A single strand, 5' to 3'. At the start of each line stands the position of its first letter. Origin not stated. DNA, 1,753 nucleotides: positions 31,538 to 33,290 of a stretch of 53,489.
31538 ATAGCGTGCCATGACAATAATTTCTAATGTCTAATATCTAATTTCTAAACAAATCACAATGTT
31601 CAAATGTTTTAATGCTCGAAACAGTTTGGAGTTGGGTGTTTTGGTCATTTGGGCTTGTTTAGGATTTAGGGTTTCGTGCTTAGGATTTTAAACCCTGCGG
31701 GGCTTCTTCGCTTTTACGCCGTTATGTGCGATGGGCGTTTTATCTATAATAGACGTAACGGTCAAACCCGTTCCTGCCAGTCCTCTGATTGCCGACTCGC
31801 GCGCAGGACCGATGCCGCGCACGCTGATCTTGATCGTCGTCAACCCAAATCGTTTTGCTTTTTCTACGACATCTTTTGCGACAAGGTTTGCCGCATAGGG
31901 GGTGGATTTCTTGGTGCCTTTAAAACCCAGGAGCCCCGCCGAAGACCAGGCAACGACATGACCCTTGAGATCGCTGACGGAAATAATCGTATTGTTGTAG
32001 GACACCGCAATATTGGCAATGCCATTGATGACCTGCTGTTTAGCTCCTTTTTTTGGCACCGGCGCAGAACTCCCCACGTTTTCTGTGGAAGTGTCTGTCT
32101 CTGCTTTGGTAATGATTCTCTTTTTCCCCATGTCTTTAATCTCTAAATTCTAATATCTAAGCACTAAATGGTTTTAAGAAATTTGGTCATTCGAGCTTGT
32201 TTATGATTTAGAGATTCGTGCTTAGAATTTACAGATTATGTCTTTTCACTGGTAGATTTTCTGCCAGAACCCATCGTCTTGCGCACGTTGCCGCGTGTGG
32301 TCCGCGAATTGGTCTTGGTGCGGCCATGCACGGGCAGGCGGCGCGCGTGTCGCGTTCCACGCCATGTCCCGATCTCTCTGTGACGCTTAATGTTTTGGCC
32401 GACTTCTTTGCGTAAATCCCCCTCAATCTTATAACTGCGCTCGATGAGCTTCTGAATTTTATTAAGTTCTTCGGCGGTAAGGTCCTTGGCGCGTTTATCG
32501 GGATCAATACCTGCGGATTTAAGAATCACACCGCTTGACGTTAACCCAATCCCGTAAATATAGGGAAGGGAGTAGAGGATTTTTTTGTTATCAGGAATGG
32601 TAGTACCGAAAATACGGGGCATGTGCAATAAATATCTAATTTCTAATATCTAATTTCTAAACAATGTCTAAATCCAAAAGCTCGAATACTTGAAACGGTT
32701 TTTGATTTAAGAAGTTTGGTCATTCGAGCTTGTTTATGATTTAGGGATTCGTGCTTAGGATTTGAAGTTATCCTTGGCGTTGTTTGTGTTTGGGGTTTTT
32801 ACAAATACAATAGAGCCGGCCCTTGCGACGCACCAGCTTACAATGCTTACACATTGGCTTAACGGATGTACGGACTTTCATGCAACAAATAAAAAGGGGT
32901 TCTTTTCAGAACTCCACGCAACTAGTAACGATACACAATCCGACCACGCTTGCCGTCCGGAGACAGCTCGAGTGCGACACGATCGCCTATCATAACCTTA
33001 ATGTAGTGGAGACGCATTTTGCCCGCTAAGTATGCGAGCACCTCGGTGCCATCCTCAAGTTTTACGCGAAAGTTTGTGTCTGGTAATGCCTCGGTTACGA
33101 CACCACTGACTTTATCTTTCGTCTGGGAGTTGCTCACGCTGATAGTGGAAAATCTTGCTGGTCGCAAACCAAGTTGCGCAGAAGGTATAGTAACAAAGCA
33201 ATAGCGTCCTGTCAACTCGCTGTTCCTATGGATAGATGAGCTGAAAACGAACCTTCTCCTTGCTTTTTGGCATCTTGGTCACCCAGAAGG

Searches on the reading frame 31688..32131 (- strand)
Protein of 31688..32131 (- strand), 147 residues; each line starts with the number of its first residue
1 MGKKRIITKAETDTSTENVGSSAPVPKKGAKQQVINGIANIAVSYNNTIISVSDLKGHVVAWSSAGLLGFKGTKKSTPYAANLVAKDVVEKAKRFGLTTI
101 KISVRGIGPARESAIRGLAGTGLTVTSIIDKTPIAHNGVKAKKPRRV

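Call 11: find_homologous_proteins(query=window:31688-32131:-, max_evalue=1e-20)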
Query window:31688-32131:- (147 aa): 7839 proteins with E <= 1e-20 among 8000 candidates; the best 120 are listed.
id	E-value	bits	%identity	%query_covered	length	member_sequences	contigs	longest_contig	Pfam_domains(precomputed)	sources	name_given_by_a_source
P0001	8.8e-68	245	80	100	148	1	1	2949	PF00411.25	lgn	-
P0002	2.9e-67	243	80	100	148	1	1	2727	PF00411.25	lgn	-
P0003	3.3e-65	236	78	100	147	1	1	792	PF00411.25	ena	-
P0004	5.3e-64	232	76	100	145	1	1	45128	PF00411.25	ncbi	-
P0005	5.5e-64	232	74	100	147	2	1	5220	PF00411.25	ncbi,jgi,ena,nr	ncbi:MAG TPA: 30S ribosomal protein S11 [Candidatus Paceibacterota bacterium]|nr:30S ribosomal prote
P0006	1.8e-63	231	76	100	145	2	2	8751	PF00411.25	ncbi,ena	ncbi:MAG: 30S ribosomal protein S11 [Patescibacteria group bacterium]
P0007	2.4e-63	230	75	100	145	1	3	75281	PF00411.25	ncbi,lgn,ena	ncbi:MAG: 30S ribosomal protein S11 [Patescibacteria group bacterium]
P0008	4.4e-63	229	75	100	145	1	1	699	PF00411.25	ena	-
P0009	1.0e-62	228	73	100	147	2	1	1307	PF00411.25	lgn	-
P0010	3.0e-62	227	74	100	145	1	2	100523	PF00411.25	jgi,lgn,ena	-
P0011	5.8e-62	226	74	100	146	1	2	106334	PF00411.25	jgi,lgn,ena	-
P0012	5.9e-62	226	72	100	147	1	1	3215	PF00411.25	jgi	jgi:small subunit ribosomal protein S11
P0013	9.0e-62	225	73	100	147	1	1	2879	PF00411.25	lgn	-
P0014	1.1e-61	225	73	100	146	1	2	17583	PF00411.25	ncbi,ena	-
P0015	1.3e-61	225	72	100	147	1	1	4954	PF00411.25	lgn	-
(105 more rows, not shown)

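Call 12: find_encoding_contigs(protein=P0001, flank=4000, max_places=2)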
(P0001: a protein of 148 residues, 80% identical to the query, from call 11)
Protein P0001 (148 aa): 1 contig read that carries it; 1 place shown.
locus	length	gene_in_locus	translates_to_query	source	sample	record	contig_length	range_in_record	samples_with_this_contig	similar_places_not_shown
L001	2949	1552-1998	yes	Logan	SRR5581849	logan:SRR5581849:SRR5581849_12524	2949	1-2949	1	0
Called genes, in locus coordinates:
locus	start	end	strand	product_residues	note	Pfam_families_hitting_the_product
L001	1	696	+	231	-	?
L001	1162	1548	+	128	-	PF00416:Ribosomal_S13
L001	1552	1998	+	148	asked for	PF00411:Ribosomal_S11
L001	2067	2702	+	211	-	PF00163:Ribosomal_S4, PF01479:S4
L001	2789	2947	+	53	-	?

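Call 13: find_encoding_contigs(protein=P0002, flank=4000, max_places=2)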
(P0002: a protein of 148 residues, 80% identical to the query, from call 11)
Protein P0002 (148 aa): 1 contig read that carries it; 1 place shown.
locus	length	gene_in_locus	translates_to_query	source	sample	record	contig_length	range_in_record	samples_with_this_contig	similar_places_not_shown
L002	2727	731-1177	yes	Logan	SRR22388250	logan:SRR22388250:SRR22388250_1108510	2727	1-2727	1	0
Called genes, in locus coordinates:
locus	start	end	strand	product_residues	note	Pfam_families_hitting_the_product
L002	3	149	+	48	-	?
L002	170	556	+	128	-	PF00416:Ribosomal_S13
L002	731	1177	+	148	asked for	PF00411:Ribosomal_S11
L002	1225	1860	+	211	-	PF00163:Ribosomal_S4, PF22421:SYY_C-terminal (weak), PF01479:S4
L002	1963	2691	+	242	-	PF01193:RNA_pol_L, PF01000:RNA_pol_A_bac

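Call 14: find_encoding_contigs(protein=P0004, flank=5000, max_places=2)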
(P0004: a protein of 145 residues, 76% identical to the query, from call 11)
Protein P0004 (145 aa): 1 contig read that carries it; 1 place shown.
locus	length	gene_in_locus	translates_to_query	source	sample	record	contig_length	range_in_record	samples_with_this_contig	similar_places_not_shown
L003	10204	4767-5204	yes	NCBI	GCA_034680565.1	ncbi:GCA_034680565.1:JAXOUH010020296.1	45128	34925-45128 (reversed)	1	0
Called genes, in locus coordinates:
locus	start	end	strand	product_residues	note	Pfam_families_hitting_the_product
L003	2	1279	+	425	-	?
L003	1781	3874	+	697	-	PF04865:Baseplate_J (weak)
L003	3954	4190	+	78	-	PF01176:eIF-1a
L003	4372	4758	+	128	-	PF00416:Ribosomal_S13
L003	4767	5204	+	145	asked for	PF00411:Ribosomal_S11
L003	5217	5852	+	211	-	PF00163:Ribosomal_S4, PF01479:S4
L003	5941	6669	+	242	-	PF01193:RNA_pol_L, PF01000:RNA_pol_A_bac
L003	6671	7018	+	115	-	PF01196:Ribosomal_L17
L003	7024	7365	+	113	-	PF00572:Ribosomal_L13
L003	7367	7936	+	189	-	PF00380:Ribosomal_S9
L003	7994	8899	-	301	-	-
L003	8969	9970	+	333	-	PF00022:Actin (faint), PF06723:MreB_Mbl, PF00012:HSP70, PF14450:FtsA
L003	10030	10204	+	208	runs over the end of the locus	-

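Call 15: find_encoding_contigs(protein=P0007, flank=5000, max_places=2)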
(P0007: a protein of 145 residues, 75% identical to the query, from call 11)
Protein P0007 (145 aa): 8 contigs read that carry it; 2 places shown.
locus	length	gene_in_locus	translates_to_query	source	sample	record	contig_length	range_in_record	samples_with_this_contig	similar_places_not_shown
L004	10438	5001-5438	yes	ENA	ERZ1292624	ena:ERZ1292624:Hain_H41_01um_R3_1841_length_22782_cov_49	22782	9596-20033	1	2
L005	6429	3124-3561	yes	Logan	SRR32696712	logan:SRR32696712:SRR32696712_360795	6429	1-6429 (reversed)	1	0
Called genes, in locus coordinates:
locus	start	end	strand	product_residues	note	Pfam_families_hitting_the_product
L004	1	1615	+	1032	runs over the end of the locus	PF00580:UvrD-helicase, PF13245:AAA_19, PF13361:UvrD_C, PF13538:UvrD_C_2 (faint), PF12705:PDDEXK_1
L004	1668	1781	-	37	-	-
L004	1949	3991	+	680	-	PF04865:Baseplate_J (weak)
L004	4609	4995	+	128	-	PF00416:Ribosomal_S13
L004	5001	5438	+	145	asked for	PF00411:Ribosomal_S11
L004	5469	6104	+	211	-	PF00163:Ribosomal_S4, PF01479:S4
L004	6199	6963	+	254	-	PF01193:RNA_pol_L, PF01000:RNA_pol_A_bac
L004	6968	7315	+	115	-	PF01196:Ribosomal_L17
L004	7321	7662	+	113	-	PF00572:Ribosomal_L13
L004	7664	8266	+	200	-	PF00380:Ribosomal_S9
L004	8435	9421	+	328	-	-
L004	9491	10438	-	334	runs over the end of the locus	PF01636:APH (weak)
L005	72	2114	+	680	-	PF04865:Baseplate_J (weak)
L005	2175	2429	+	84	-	PF01176:eIF-1a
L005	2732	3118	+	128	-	PF00416:Ribosomal_S13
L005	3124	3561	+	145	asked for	PF00411:Ribosomal_S11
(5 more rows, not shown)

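Call 35: find_related_loci(query=window:31688-32131:-, collection=metagenome_contigs, flank=4000)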
Query window:31688-32131:- (147 aa) in metagenome_contigs; peptide patterns used: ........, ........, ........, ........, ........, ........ (x = any residue, [..] = any of these).
599 stretches matched a pattern (row limit reached: there are more); 97 encode a relative of the query (tblastn E <= 1e-3); the best 80 are kept; 80 distinct loci.
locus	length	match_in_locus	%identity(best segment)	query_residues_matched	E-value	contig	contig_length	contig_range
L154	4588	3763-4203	75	1-147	7e-72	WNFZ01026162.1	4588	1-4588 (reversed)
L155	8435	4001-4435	72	1-147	3e-68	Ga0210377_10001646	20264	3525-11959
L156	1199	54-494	69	1-147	7e-70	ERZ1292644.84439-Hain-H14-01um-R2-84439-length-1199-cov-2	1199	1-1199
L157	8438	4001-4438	71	1-147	1e-65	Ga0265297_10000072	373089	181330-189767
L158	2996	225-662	69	1-147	4e-64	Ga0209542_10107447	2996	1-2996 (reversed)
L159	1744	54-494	66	1-147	1e-65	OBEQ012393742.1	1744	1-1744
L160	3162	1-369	78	25-147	4e-63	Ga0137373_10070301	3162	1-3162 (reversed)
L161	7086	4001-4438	73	1-147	2e-62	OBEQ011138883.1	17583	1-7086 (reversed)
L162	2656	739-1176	67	1-147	1e-61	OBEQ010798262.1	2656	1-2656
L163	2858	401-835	66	1-147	2e-60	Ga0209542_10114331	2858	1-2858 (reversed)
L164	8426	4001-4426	68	1-147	5e-60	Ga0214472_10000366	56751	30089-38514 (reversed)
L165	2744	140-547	71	1-138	5e-60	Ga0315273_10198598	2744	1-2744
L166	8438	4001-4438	65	1-147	2e-59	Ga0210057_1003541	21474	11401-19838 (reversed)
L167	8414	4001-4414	64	1-138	2e-58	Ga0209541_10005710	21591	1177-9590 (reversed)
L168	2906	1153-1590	68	1-147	3e-57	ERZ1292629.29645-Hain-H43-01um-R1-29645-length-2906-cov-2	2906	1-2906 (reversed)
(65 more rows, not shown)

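Call 70: find_encoding_contigs(protein=window:31688-32131:-, flank=4000, max_places=6)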
Protein window:31688-32131:- (147 aa): 5 contigs read that carry it; 2 places shown.
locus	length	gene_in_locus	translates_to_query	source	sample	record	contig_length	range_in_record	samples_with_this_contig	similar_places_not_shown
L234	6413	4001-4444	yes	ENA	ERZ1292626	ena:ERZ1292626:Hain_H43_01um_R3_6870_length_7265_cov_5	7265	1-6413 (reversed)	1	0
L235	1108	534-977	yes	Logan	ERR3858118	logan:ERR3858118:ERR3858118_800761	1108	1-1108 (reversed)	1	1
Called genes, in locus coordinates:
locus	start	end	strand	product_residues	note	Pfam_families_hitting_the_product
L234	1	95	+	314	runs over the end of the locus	?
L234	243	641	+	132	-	PF22091:DUF6941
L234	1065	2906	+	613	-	-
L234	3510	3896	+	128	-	PF00416:Ribosomal_S13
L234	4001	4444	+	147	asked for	PF00411:Ribosomal_S11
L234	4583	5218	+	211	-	PF00163:Ribosomal_S4, PF01479:S4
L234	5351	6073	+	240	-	PF01193:RNA_pol_L, PF01000:RNA_pol_A_bac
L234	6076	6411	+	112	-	?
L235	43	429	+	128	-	PF00416:Ribosomal_S13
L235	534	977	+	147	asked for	PF00411:Ribosomal_S11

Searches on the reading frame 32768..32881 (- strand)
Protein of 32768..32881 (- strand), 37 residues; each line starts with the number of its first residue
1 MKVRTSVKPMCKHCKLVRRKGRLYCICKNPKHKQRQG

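Call 71: find_encoding_contigs(protein=window:32768-32881:-, flank=4000, max_places=6)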
Protein window:32768-32881:- (37 aa): no gene with exactly this product is on record in the collection.

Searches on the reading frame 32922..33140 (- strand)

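Call 64: search_protein_families(library=pfam, proteins=[window:32922-33140:-], max_evalue=0.01)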
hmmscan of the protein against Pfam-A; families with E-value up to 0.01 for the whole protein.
window:32922-33140:- (72 aa): 3 families
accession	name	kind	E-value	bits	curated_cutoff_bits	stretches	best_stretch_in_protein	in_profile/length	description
PF01176.25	eIF-1a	-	2.4e-19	69.2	30.2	1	10-71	2-64/64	Translation initiation factor 1A / IF-1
PF23038.1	KOW6_SPT51-2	-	0.0039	17.1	27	0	8-30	14-36/51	Transcription elongation factor SPT5 homolog 1/2, KOW6 domain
PF16745.11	RsgA_N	-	0.0078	16.4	27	0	32-63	19-50/54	RsgA N-terminal domain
